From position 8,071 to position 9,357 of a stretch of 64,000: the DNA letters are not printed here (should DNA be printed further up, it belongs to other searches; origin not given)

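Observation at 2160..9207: Seven-gene cluster coupling a U32-like protein, three RdhA/QueG-like Fe-S paralogs and a cupin to uxaB-uxaA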

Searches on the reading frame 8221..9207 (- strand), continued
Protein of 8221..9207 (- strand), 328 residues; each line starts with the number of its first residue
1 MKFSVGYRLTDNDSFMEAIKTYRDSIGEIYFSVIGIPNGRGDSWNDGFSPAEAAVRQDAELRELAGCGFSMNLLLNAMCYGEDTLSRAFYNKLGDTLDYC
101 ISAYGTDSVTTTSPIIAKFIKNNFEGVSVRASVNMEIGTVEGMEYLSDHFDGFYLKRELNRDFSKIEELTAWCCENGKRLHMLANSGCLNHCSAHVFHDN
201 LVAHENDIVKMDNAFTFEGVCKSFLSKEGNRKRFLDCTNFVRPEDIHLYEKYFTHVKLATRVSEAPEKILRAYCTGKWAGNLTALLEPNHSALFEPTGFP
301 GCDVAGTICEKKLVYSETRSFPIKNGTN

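Call 48: search_protein_families(library=pfam, alignment_id=A5, max_evalue=0.00001)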
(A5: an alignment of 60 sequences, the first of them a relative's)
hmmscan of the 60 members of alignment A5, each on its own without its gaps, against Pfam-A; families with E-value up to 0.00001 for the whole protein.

A. member 1, L001:5809-7701:+ (631 aa): 1 family
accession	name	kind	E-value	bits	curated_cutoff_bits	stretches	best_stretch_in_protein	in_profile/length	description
PF05691.18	Raffinose_syn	-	4.5e-60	203.8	20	1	54-524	67-586/750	Raffinose synthase or seed imbibition protein Sip1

B. families by the number of members that match (of 60 scanned): 75 families (the first 25 are shown)
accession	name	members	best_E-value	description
PF12833.13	HTH_18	4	1.7e-20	Helix-turn-helix domain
PF00933.27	Glyco_hydro_3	3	2.7e-69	Glycosyl hydrolase family 3 N terminal domain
PF01915.27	Glyco_hydro_3_C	3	1.1e-60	Glycosyl hydrolase family 3 C-terminal domain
PF07833.16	Cu_amine_oxidN1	3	3.3e-33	Copper amine oxidase N-terminal domain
PF14310.12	Fn3-like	3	1.3e-23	Fibronectin type III-like domain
PF00300.27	His_Phos_1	2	8.4e-50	Histidine phosphatase superfamily (branch 1)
PF01074.27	Glyco_hydro_38N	2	8.1e-27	Glycosyl hydrolases family 38 N-terminal domain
PF07748.19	Glyco_hydro_38C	2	3.1e-22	Glycosyl hydrolases family 38 C-terminal domain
PF00165.29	HTH_AraC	2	1.8e-17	Bacterial regulatory helix-turn-helix proteins, AraC family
PF07940.18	Hepar_II_III_C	2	5.6e-12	Heparinase II/III-like, C-terminal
PF13472.12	Lipase_GDSL_2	2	2.3e-11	GDSL-like Lipase/Acylhydrolase family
PF13419.12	HAD_2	2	7.6e-10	Haloacid dehalogenase-like hydrolase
PF00657.28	Lipase_GDSL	2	1.4e-08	GDSL-like Lipase/Acylhydrolase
PF17677.7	Glyco_hydro38C2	2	2.4e-08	Glycosyl hydrolases family 38 C-terminal beta sandwich domain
PF03063.25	Prismane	1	8.4e-160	Prismane/CO dehydrogenase family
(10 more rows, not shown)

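Call 66: search_solved_structures(query=L003:6367-7629:+, max_evalue=0.001)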
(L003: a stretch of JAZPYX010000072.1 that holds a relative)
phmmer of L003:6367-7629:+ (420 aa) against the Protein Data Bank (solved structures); distinct sequences matched with E-value up to 0.001: 44.
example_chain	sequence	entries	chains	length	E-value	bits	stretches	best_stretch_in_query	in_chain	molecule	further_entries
7xr9_A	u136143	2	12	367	2.5e-16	63.2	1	4-154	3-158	DgpA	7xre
3e18_A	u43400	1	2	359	1.5e-15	60.6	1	1-153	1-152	oxidoreductase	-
9m3d_B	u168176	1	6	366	1.7e-13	53.8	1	4-273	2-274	DgpA1 from W974-1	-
9azo_A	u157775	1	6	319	1.3e-10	44.4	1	4-145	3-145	PmdC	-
3rc9_A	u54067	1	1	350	1.5e-10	44.1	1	5-105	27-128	Sugar 3-ketoreductase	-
3rc7_A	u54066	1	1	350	2.8e-10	43.2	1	5-105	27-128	Sugar 3-ketoreductase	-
3rcb_A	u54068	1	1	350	2.8e-10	43.2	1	5-105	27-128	Sugar 3-ketoreductase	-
3rbv_A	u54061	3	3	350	2.8e-10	43.2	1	5-105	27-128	Sugar 3-ketoreductase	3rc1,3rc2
3moi_A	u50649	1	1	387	8.2e-09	38.4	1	5-147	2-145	Probable dehydrogenase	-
3e82_A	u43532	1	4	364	1.3e-08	37.7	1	2-156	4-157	Putative oxidoreductase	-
1zh8_A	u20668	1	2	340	1.9e-08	37.2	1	4-144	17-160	oxidoreductase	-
3q2k_A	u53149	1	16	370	4.1e-08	36.1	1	3-145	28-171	oxidoreductase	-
6t2b_A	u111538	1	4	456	8.7e-08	35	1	5-192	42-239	Glycosyl hydrolase family 109 protein 2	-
3db2_A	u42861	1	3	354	4.4e-07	32.7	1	6-156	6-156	putative NADPH-dependent oxidoreductase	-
3q2i_A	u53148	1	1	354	4.7e-07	32.6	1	3-147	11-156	dehydrogenase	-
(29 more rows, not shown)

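Call 67: search_solved_structures(query=L059:14004-15701:+, max_evalue=0.01)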
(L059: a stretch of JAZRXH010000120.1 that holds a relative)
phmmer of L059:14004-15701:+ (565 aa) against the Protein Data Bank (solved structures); distinct sequences matched with E-value up to 0.01: 5.
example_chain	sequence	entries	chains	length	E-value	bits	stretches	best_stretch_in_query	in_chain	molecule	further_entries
5wzn_A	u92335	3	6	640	6.4e-18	67.8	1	147-562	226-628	Alpha-N-acetylgalactosaminidase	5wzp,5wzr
5wzq_A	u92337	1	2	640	1.8e-17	66.4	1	147-562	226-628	Alpha-N-acetylgalactosaminidase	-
8rzg_A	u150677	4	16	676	0.00061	21.7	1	145-326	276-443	Conserved hypothetical periplasmic protein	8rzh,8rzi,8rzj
8rzk_A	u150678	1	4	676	0.00063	21.6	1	145-326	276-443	Conserved hypothetical periplasmic protein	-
5opq_A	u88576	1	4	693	0.00065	21.6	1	145-326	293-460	3,6-anhydro-D-galactosidase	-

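Call 69: search_protein_families(library=pfam, proteins=[L068:2766-5921:+], max_evalue=0.01)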
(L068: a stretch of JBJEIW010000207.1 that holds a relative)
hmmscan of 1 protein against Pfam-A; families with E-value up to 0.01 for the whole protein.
L068:2766-5921:+ (1052 aa): 0 families

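Call 74: search_protein_families(library=ncbifam, proteins=[L003:6367-7629:+, L059:14004-15701:+, L025:9016-9867:-, L034:5139-6131:-, L014:14889-17567:+, L029:5439-6932:+, L061:14332-15852:+, L072:14018-16012:+, L068:3666-5921:+], max_evalue=0.001)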
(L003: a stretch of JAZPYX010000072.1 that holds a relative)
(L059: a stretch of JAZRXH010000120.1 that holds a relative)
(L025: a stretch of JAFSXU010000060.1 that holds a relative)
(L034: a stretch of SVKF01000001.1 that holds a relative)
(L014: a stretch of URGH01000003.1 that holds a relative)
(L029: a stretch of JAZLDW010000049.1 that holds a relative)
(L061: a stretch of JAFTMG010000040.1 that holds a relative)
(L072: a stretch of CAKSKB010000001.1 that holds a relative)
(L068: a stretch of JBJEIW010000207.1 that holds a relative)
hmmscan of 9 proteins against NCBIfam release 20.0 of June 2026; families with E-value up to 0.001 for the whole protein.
L003:6367-7629:+ (420 aa): 9 families
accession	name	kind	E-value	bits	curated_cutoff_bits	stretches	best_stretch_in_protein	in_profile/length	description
TIGR04380.1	myo_inos_iolG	equivalog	5.6e-17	61.6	355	1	5-147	1-145/330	inositol 2-dehydrogenase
NF040723.1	UDP-GlcNAcDh_Arch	equivalog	1.2e-11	44.7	450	1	6-146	1-140/302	UDP-N-acetylglucosamine 3-dehydrogenase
NF052479.1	LevoglcsnDh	equivalog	1.7e-10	40.1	650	1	26-155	32-162/386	levoglucosan dehydrogenase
NF008607.0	PRK11579.1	subfamily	1.2e-09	37.7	330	1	3-171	2-169/346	oxidoreductase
NF058563.1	BT_2159_fam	equivalog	1.6e-09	37.3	650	1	6-118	1-114/350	disaccharide 3-dehydrogenase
NF058561.1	BT_2158_fam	equivalog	8.4e-06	24.6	750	1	4-153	34-183/487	glycoside 3-dehydrogenase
NF007574.0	PRK10206.1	equivalog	0.00024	20.3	352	1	11-156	8-155/345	oxidoreductase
NF041392.1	XylDh_Gfo6_Halo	equivalog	0.00047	19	350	1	3-148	14-164/350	D-xylose 1-dehydrogenase Gfo6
NF052679.1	InsChiInosDhIolG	equivalog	0.00084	18.4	540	0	6-111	3-111/343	bifunctional inositol 2-dehydrogenase/D-chiro-inositol 1-dehydrogenase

L059:14004-15701:+ (565 aa): 0 families

L025:9016-9867:- (283 aa): 30 families (the best 25 are shown)
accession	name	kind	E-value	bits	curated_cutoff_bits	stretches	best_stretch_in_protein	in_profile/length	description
NF047455.1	TF_Staph_AryK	equivalog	1.3e-17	63.3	850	1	34-279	24-258/759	transcriptional regulator AryK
NF007860.0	PRK10572.1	equivalog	1.7e-15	56.6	208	1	132-279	136-284/292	arabinose operon transcriptional regulator AraC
NF047788.1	TransRegPocR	equivalog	7.5e-15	55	500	1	172-280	184-291/296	transcriptional regulator PocR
NF007693.0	PRK10371.1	equivalog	1e-14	54.5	253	1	174-279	194-299/309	transcriptional regulator MelR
NF010028.0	PRK13503.1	equivalog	2e-14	53.7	288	1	166-279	157-272/278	HTH-type transcriptional activator RhaS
NF012144.2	ramA_TF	equivalog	5.2e-14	52.6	180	1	177-280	5-107/108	RamA family antibiotic efflux transcriptional regulator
NF007584.0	PRK10219.1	equivalog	9.2e-14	51.7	174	1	176-278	4-105/107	superoxide response transcriptional regulator SoxS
TIGR04094.1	adjacent_YSIRK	equivalog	1.4e-13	50.6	200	1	170-277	278-383/383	YSIRK-targeted surface antigen transcriptional regulator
NF007243.0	PRK09685.1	equivalog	1.1e-11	44.7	199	1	167-279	188-301/303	transcriptional regulator FeaR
NF052534.1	RzbtTranRegRhrA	equivalog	1.5e-11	44.1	500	1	174-279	205-310/312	rhizobactin biosynthesis transcriptional regulator RhrA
TIGR02297.1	HpaA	equivalog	1.1e-10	41.2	274.65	1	185-278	194-286/287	4-hydroxyphenylacetate catabolism regulatory protein HpaA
NF006902.0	PRK09393.1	equivalog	3.1e-10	39.7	425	1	175-278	218-320/327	transcriptional regulator FtrA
NF012228.1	RobA_TF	equivalog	2.2e-09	37.2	380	1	179-280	5-105/286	MDR efflux pump AcrAB transcriptional activator RobA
NF008564.0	PRK11511.1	equivalog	5.2e-09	36.3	202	1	179-281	11-112/127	MDR efflux pump AcrAB transcriptional activator MarA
NF011701.0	PRK15121.1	equivalog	5.2e-09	36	426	1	182-279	10-106/289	MDR efflux pump AcrAB transcriptional activator RobA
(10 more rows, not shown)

L034:5139-6131:- (330 aa): 55 families (the best 25 are shown)
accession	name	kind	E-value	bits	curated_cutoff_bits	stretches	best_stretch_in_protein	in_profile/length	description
TIGR04317.1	W_rSAM_matur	equivalog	1.4e-71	241.5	380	1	5-330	3-349/349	tungsten cofactor oxidoreductase radical SAM maturase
TIGR04311.1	rSAM_Geo_metal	subfamily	9e-61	206.2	400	2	211-329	301-422/423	radical SAM/SPASM family putative metalloenzyme maturase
TIGR04055.1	rSAM_NirJ2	equivalog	5.2e-18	65.7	500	1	13-183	7-176/326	putative heme d1 biosynthesis radical SAM protein NirJ2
NF001199.0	PRK00164.2-1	equivalog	1.5e-17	63.7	231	1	5-171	11-178/308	GTP 3',8-cyclase MoaA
TIGR02668.1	moaA_archaeal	equivalog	1.7e-17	63.3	325.25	1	5-170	9-175/303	GTP 3',8-cyclase MoaA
TIGR04347.1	pseudo_SAM_Halo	equivalog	6e-17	62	525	1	13-176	45-207/390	TIGR04347 family pseudo-SAM/SPASM protein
TIGR02666.1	moaA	equivalog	1e-16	60.8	284.05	1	5-170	9-182/336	GTP 3',8-cyclase MoaA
TIGR04545.1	rSAM_ahbD_hemeb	equivalog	1.4e-16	60.9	500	1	11-184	5-178/339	heme b synthase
NF045574.1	sacti_mat_StsB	exception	1.7e-16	60.1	625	1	6-180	96-268/466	StsB family radical SAM/SPASM domain sactipeptide maturase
TIGR04251.1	SCM_rSAM_ScmF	equivalog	1.9e-13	50.6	400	1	4-185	2-186/353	SynChlorMet cassette radical SAM/SPASM protein ScmF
TIGR02109.1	PQQ_syn_pqqE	equivalog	1.9e-13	50.1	381.35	1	8-179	9-180/358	pyrroloquinoline quinone biosynthesis protein PqqE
TIGR04321.1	spiroSPASM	subfamily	7.9e-13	47.9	250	1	9-163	234-400/510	spiro-SPASM protein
NF038283.1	viperin_w_prok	equivalog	2.9e-12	46.4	180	1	13-160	9-169/281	viperin family antiviral radical SAM protein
TIGR04054.1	rSAM_NirJ1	equivalog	3.1e-12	45.8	650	1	13-176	43-205/387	putative heme d1 biosynthesis radical SAM protein NirJ1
TIGR04466.1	rSAM_BlsE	equivalog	3.9e-12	46.3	400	1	8-119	5-114/327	cytosylglucuronate decarboxylase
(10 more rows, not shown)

L014:14889-17567:+ (893 aa): 0 families

L029:5439-6932:+ (498 aa): 5 families
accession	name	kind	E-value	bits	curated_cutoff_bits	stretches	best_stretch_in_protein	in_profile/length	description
NF045925.1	3-sucCA_synth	equivalog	5.1e-54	183.5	800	1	9-473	24-480/498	3-succinylated cholic acid synthase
NF038269.1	lipase_LipE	equivalog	1e-06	28.2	750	1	65-201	86-226/407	lipase LipE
NF002968.0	PRK03642.1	equivalog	8e-06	24.9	385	1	78-191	110-236/432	penicillin binding protein PBP4B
NF033085.1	bla_class_C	equivalog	8e-05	21.6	415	1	55-194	44-182/356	class C beta-lactamase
NF009622.0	PRK13128.1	equivalog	0.00048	18.7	443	1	58-190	49-185/518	D-aminopeptidase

L061:14332-15852:+ (507 aa): 0 families

L072:14018-16012:+ (665 aa): 2 families
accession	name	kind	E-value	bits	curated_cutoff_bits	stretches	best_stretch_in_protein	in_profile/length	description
NF041573.1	rhamnosid_Stmyc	equivalog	2.2e-64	217.8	1720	1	23-650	314-954/1028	alpha-L-rhamnosidase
NF041572.1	rhamnosid_Flavobac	equivalog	5.8e-57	193.4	1800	1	23-662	190-874/946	alpha-L-rhamnosidase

L068:3666-5921:+ (752 aa): 0 families

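Call 80: search_protein_families(library=pfam, alignment_id=A1, max_evalue=10)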
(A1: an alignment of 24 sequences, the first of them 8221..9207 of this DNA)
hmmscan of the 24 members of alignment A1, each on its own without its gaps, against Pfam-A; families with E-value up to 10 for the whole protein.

A. member 1, window:8221-9207:- (328 aa): 1 family
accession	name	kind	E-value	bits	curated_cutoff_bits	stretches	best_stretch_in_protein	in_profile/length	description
PF01136.24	Peptidase_U32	-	0.053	13.2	22.4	1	102-168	12-77/233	Peptidase family U32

B. families by the number of members that match (of 24 scanned): 9 families
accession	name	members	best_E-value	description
PF01136.24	Peptidase_U32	10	0.00054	Peptidase family U32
PF02898.20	NO_synthase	3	0.026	Nitric oxide synthase, oxygenase domain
PF14162.11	YozD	1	0.0084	YozD-like protein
PF08862.16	DUF1829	1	0.037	Domain of unknown function DUF1829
PF21933.2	MCM5_C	1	0.038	MCM5, C-terminal domain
PF15601.11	Imm70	1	0.078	Immunity protein 70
PF01426.24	BAH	1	0.092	BAH domain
PF24132.1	DUF7399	1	0.17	Family of unknown function (DUF7399)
PF01852.25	START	1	0.22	START domain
